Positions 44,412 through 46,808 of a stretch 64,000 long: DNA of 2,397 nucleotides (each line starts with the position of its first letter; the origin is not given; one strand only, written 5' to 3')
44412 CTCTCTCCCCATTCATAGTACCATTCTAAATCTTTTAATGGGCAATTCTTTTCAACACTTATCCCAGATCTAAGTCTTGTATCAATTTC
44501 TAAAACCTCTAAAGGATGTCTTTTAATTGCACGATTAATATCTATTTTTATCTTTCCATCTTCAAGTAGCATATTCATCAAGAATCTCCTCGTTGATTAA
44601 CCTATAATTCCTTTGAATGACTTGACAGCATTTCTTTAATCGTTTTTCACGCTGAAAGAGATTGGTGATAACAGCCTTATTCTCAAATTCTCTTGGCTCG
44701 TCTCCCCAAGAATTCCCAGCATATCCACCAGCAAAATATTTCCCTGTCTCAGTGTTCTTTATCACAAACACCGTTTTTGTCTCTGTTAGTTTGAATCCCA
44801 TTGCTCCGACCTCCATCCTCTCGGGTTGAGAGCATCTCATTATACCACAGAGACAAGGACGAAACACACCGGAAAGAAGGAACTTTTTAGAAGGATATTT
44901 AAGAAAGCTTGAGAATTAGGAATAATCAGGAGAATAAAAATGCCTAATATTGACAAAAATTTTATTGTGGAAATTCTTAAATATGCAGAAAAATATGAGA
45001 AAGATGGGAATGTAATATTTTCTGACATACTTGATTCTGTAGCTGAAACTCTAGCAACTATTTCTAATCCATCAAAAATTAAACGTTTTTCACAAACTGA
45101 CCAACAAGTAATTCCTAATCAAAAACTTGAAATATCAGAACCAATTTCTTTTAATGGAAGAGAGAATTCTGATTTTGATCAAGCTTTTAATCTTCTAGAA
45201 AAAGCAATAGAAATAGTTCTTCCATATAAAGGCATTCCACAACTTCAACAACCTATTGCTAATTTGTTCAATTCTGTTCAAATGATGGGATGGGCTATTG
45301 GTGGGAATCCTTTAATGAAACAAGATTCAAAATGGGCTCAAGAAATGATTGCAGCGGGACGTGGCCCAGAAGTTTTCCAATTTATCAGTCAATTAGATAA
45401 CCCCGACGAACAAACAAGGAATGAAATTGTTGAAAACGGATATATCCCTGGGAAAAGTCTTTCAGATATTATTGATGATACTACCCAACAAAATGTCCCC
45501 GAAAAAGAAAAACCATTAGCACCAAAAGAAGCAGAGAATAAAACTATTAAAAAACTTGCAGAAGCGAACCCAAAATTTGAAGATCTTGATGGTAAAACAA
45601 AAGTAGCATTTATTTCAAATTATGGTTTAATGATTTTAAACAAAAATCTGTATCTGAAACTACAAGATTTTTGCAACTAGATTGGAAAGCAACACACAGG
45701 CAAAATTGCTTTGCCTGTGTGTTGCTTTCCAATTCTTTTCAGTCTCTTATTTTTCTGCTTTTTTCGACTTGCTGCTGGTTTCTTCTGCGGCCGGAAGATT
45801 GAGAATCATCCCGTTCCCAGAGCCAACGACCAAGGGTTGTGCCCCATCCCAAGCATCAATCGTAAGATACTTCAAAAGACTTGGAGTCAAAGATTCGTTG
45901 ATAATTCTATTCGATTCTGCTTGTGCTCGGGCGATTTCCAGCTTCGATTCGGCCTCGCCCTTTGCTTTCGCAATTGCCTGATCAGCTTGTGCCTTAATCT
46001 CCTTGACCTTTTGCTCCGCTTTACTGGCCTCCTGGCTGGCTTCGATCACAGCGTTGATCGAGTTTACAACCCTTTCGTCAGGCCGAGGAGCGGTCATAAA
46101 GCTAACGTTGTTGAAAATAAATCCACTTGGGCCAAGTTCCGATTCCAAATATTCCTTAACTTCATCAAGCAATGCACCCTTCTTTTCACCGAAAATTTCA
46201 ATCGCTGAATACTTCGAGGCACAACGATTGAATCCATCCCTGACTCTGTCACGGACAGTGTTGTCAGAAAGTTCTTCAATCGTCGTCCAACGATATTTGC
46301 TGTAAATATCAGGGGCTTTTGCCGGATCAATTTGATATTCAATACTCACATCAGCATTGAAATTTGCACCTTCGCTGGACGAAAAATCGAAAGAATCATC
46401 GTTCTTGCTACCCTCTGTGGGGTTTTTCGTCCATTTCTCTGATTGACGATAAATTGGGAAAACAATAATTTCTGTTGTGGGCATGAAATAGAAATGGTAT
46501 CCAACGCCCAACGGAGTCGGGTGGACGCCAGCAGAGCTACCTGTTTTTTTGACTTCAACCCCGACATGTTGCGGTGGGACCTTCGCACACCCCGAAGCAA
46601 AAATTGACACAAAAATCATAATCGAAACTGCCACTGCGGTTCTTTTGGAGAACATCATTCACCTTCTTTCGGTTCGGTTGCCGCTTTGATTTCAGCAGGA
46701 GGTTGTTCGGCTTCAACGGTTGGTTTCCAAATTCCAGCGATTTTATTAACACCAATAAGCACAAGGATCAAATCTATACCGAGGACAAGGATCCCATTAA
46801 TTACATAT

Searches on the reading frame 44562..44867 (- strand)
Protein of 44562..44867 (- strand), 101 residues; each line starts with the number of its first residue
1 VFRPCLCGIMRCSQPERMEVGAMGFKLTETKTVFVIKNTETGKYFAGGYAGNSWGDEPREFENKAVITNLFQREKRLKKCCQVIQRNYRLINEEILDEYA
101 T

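Call 53: search_protein_families(library=phrogs, proteins=[window:44562-44867:-], max_evalue=0.01)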
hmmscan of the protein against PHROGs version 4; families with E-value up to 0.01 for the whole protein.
window:44562-44867:- (101 aa): 1 family
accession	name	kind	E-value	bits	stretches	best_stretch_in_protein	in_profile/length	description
phrog_31132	-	unknown function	0.0081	17.4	0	63-86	21-44/48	-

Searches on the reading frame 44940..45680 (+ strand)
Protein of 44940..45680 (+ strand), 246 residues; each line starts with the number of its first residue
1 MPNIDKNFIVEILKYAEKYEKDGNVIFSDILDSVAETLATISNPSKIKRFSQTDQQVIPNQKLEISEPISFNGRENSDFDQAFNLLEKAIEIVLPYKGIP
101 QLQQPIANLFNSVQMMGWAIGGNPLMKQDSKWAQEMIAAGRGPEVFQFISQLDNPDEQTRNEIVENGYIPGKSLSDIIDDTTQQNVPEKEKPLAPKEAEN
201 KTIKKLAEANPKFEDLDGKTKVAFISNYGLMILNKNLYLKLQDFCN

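Call 42: search_protein_families(library=phrogs, proteins=[window:44940-45680:+], max_evalue=0.001)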
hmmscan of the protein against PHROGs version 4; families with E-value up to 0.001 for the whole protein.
window:44940-45680:+ (246 aa): 0 families

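Call 46: find_related_loci(query=window:44940-45680:+, collection=viral_contigs, flank=5000)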
Query window:44940-45680:+ (246 aa) in viral_contigs; peptide patterns used: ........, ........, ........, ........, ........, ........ (x = any residue, [..] = any of these).
2 stretches matched a pattern, but none encodes a relative of the query by tblastn (E <= 1e-3).
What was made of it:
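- On Phage moron: IMG/VR has no relative of the neighbouring 246-aa gene (call 46).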

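Call 52: search_protein_families(library=padloc, proteins=[window:44940-45680:+], max_evalue=0.01)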
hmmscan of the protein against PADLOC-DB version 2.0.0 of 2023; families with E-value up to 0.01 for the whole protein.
window:44940-45680:+ (246 aa): 0 families

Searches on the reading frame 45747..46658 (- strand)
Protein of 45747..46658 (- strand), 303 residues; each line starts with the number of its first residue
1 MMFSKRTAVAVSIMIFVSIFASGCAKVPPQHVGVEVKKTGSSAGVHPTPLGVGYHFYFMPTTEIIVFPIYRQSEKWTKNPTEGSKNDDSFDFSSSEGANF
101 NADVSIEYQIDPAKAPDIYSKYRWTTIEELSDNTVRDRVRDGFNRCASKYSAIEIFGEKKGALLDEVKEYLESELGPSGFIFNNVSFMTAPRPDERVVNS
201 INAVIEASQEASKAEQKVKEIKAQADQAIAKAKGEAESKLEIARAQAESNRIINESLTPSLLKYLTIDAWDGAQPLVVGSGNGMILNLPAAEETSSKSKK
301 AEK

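Call 5: search_protein_families(library=pfam, proteins=[window:45747-46658:-], max_evalue=0.01)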
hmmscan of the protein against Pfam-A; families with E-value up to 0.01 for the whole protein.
window:45747-46658:- (303 aa): 2 families
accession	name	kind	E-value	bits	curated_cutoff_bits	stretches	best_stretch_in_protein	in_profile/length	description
PF01145.31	Band_7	-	3.5e-22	79.7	23.6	1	26-226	2-166/176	SPFH domain / Band 7 family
PF18145.6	SAVED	-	0.0016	18.7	26.2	1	41-124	19-104/190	SMODS-associated and fused to various effectors sensor domain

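Call 26: find_homologous_proteins(query=window:45747-46658:-, max_evalue=1e-20)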
Query window:45747-46658:- (303 aa): 13 proteins with E <= 1e-20 among 1992 candidates.
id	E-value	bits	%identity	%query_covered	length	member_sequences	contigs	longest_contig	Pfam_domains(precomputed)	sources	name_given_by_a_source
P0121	9.3e-65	237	46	89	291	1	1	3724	PF01145.32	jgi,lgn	-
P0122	2.0e-60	223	42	87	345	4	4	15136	PF01145.32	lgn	-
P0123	1.2e-50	191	38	92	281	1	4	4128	PF01145.32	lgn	-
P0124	5.0e-49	185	38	88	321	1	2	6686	PF01145.32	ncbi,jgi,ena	jgi:regulator of protease activity HflC (stomatin/prohibitin superfamily)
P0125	8.8e-48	181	39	83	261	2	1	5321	PF01145.32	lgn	-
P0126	1.4e-46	177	33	91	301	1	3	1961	PF01145.32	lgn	-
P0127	7.7e-45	172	36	85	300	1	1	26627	PF01145.32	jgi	jgi:regulator of protease activity HflC (stomatin/prohibitin superfamily)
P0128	1.8e-44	170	36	92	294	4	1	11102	PF01145.32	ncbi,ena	-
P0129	2.5e-38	150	33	87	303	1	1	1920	PF01145.32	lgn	-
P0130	9.0e-37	145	32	89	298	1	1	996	PF01145.32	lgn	-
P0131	3.9e-33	133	31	89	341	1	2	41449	PF01145.32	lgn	-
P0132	8.7e-32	129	32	90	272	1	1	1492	PF01145.32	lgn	-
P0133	4.8e-30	123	33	77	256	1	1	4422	PF01145.32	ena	-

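Call 27: find_encoding_contigs(protein=P0121, flank=3000, max_places=2)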
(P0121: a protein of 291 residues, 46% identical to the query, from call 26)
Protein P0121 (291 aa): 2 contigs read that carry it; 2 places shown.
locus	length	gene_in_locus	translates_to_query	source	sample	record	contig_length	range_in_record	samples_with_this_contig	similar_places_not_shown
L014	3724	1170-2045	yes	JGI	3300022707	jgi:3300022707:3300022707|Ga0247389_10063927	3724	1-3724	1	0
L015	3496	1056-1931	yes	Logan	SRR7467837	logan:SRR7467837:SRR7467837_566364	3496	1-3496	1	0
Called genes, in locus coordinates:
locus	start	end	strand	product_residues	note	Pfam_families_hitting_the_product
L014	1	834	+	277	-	?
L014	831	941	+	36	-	-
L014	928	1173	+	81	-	-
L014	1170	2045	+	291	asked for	PF01145:Band_7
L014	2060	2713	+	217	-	PF04402:SIMPL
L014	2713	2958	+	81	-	-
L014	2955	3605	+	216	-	PF01041:DegT_DnrJ_EryC1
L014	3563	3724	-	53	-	?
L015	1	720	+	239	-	?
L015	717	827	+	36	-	-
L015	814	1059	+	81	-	-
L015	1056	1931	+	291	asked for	PF01145:Band_7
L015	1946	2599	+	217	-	PF04402:SIMPL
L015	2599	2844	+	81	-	-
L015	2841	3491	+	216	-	PF01041:DegT_DnrJ_EryC1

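Call 28: find_encoding_contigs(protein=P0122, flank=3000, max_places=3)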
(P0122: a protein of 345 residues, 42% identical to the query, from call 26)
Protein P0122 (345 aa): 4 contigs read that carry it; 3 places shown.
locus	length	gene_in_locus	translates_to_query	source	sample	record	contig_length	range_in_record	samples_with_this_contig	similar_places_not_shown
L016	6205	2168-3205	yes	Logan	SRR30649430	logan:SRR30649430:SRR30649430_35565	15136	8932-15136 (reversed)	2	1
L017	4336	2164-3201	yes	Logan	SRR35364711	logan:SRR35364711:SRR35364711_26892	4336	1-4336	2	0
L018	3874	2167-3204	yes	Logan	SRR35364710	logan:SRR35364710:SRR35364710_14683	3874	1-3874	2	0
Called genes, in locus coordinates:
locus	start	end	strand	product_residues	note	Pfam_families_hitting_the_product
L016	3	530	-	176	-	?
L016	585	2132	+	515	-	-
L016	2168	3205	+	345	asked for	PF01145:Band_7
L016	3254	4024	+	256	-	-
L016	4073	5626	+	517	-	PF00171:Aldedh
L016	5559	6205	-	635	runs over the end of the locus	PF00512:HisKA, PF02518:HATPase_c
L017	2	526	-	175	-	?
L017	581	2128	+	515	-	-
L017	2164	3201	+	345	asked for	PF01145:Band_7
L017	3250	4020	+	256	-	-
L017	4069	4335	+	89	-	?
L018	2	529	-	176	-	?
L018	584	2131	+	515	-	-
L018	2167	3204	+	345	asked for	PF01145:Band_7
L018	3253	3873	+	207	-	?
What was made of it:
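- Tried and rejected: The closest Band_7 homologues (46% and 42% identity) have no leader (calls 26-28).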

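Call 52: search_protein_families(library=padloc, proteins=[window:45747-46658:-], max_evalue=0.01)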
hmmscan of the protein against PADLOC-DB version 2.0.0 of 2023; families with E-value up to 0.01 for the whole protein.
window:45747-46658:- (303 aa): 0 families

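Call 53: search_protein_families(library=phrogs, proteins=[window:45747-46658:-], max_evalue=0.01)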
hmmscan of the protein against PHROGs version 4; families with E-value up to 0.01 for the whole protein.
window:45747-46658:- (303 aa): 3 families
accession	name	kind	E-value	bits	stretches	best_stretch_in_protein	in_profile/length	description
phrog_200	-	other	4.2e-68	231.2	1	6-300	82-371/379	lipoprotein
phrog_11227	-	other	8.9e-05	23.4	1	212-272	47-109/138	protease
phrog_3427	-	lysis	0.0011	19.9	1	197-262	15-81/141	holin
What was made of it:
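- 45747..46655 (-): SPFH/Band_7 (prohibitin-like) gene, the last gene of the unit. Pfam PF01145 E = 3.5e-22 (call 5). phrog_200 E = 4e-68 (call 53).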

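Call 54: search_dna_similar(query=window:45747-46658:-, collection=phages, mode=protein, max_rows=25)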
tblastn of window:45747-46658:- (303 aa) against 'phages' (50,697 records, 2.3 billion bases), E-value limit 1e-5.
Records with a match: 784; places in all: 784; records where one place covers at least 80% of the query: 722.
Best place of each record, by identity: <60% 784.
By first word of the organism name: Staphylococcus 275; Pseudomonas 72; Bacillus 54; Enterococcus 53; Klebsiella 45; Erwinia 42; Escherichia 38; Burkholderia 30; Caulobacter 26; Salmonella 24; and 47 more.
By host as written in the record: - 91; Staphylococcus aureus 84; Staphylococcus sp. 33; Pseudomonas aeruginosa 21; Klebsiella pneumoniae 19; Burkholderia sp. 15; Escherichia coli 15; Prevotella sp. 15; and 237 more.
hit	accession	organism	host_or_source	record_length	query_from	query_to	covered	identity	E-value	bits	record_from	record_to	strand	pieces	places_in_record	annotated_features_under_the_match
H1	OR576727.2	Myxococcus phage Mx1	Myxococcus sp.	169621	9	285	91%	34.4%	2e-37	146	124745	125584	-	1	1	hypothetical protein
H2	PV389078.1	Mammaliicoccus phage phi36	Mammaliicoccus sciuri Dog036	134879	8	287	92%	32.3%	7e-32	130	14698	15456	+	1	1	lipoprotein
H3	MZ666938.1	Desulfovibrio phage ProddE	Desulfovibrio desulfuricans strain ...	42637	22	280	85%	34.8%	1e-35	141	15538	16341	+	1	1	putative prohibitin family protein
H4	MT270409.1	Phaeobacter phage MD18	Phaeobacter inhibens DSM 17395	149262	17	281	87%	34.0%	5e-36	142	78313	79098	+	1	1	putative transposase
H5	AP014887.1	Vibrio phage CKB-S1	Vibrio coralliilyticus strain P1 ...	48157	12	279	88%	33.5%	2e-34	138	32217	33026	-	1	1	putative lipoprotein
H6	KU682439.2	Stenotrophomonas phage vB_SmaS-DLP_6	Stenotrophomonas maltophilia D1571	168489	1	288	95%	31.0%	9e-27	115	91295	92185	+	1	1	transposase | hypothetical protein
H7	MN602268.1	Bacteriophage DSS3_MAL1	-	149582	26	288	87%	33.8%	2e-36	144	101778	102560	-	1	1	SPFH domain / band 7 family protein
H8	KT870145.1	Roseobacter phage DSS3P8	Ruegeria pomeroyi DSS-3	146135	14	281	88%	33.0%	2e-33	135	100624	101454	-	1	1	transposase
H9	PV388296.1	Burkholderia phage Karil-Mokiny-1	Burkholderia cepacia complex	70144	2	282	93%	31.2%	6e-25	110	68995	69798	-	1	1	lipoprotein | hypothetical protein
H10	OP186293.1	Rhodobacter phage RcXuper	Rhodobacter capsulatus YW1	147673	19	288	89%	32.5%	4e-28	119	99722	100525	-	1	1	prohibitin family protein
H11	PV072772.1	Burkholderia phage vB_E264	Burkholderia sp.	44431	11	280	89%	32.5%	2e-27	118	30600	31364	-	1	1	hypothetical protein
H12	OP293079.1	Burkholderia phage PhiBt-E264.1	Lysogenic Burkholderia thailandensis ...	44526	11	280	89%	32.5%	2e-27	118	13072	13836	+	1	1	hypothetical protein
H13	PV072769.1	Burkholderia phage vB_E175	Burkholderia sp.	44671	11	280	89%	32.5%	2e-27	118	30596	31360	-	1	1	hypothetical protein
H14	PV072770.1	Burkholderia phage vB_E184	Burkholderia sp.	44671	11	280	89%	32.5%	2e-27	118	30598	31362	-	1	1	hypothetical protein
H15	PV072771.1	Burkholderia phage vB_E228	Burkholderia sp.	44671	11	280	89%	32.5%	2e-27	118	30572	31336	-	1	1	hypothetical protein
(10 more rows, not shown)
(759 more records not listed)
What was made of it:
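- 45747..46655 (-): Homologues in 784 phage records at 35% identity or less (call 54).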

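Call 92: get_annotated_region(hit=H2, flank=1500)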
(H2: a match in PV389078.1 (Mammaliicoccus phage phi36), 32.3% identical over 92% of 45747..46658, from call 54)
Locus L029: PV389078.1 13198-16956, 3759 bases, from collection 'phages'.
description: Mammaliicoccus phage phi36, complete genome.
organism: Mammaliicoccus phage phi36 (NCBI taxid 3414227)
taxonomy: Viruses
host: Mammaliicoccus sciuri Dog036; source: induction of prophage; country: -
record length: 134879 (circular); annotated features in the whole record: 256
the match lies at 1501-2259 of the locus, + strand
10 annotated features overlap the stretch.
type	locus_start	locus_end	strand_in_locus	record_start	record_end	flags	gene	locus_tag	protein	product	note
CDS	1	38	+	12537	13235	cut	-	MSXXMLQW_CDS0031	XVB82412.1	hypothetical protein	-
CDS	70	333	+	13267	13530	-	-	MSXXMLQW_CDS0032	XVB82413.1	hypothetical protein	-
CDS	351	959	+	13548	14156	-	-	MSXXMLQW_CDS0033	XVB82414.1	hypothetical protein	-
CDS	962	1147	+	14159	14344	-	-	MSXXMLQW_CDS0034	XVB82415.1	hypothetical protein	-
CDS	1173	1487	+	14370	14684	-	-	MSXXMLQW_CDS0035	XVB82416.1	hypothetical protein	-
CDS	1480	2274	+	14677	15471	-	-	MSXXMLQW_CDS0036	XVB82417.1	lipoprotein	-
CDS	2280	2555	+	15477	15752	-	-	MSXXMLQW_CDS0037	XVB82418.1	hypothetical protein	-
CDS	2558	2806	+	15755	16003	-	-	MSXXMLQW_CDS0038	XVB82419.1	hypothetical protein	-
CDS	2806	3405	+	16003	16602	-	-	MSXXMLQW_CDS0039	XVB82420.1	hypothetical protein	-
CDS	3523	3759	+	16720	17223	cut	-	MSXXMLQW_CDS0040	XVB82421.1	Mu Gam-like end protection protein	-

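Call 93: get_annotated_region(hit=H1, flank=1500)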
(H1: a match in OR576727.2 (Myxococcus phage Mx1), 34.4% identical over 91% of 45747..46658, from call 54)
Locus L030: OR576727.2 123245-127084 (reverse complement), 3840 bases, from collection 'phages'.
description: Myxococcus phage Mx1, complete genome.
organism: Myxococcus phage Mx1 (NCBI taxid 2994995)
taxonomy: Viruses; Duplodnaviria; Heunggongvirae; Uroviricota; Caudoviricetes
host: Myxococcus sp.; source: cow dung; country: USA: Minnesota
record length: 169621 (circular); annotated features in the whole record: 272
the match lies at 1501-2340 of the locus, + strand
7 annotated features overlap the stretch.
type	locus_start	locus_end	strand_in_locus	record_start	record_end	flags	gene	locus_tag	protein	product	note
CDS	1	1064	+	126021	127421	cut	-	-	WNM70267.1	nicotinamide phosphoribosyltransferase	-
CDS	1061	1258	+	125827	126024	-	-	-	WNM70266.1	hypothetical protein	-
CDS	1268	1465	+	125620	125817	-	-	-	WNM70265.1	hypothetical protein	-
CDS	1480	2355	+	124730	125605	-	-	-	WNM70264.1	hypothetical protein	-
CDS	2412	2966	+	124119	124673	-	-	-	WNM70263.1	nicotinamide-nucleotide adenylyltransferase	-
CDS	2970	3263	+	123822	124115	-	-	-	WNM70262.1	hypothetical protein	-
CDS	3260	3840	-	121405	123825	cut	-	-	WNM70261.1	baseplate assembly protein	-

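Call 94: get_annotated_region(hit=H7, flank=1500)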
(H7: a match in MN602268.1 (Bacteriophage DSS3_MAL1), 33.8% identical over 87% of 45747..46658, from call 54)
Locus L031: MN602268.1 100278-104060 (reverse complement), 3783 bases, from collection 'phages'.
description: Bacteriophage DSS3_MAL1, complete genome.
organism: Bacteriophage DSS3_MAL1 (NCBI taxid 2664194)
taxonomy: Viruses; Duplodnaviria; Heunggongvirae; Uroviricota; Caudoviricetes
host: -; source: -; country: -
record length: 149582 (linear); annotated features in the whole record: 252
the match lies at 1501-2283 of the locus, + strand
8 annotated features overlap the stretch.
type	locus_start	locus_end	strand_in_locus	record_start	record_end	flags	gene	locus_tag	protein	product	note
CDS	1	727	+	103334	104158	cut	-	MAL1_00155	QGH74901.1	hypothetical protein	-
CDS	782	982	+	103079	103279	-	-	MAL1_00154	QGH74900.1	hypothetical protein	-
CDS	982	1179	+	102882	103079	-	-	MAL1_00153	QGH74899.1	hypothetical protein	-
CDS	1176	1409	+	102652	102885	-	-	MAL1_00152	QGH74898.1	hypothetical protein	-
CDS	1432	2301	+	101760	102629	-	-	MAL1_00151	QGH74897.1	SPFH domain / band 7 family protein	-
CDS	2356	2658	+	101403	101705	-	-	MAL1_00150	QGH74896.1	hypothetical protein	-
CDS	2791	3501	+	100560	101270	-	-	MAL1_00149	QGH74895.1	hypothetical protein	-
CDS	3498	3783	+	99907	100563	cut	-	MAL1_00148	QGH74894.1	hypothetical protein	-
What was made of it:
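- The closest SPFH operons (46% identity, L014-L018) and three phage SPFH loci have no such leader (calls 27, 28, 92-94). Small ORFs precede SPFH genes in other phages (calls 92-94).
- Tried and rejected: Three phage SPFH loci have none (calls 92-94).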
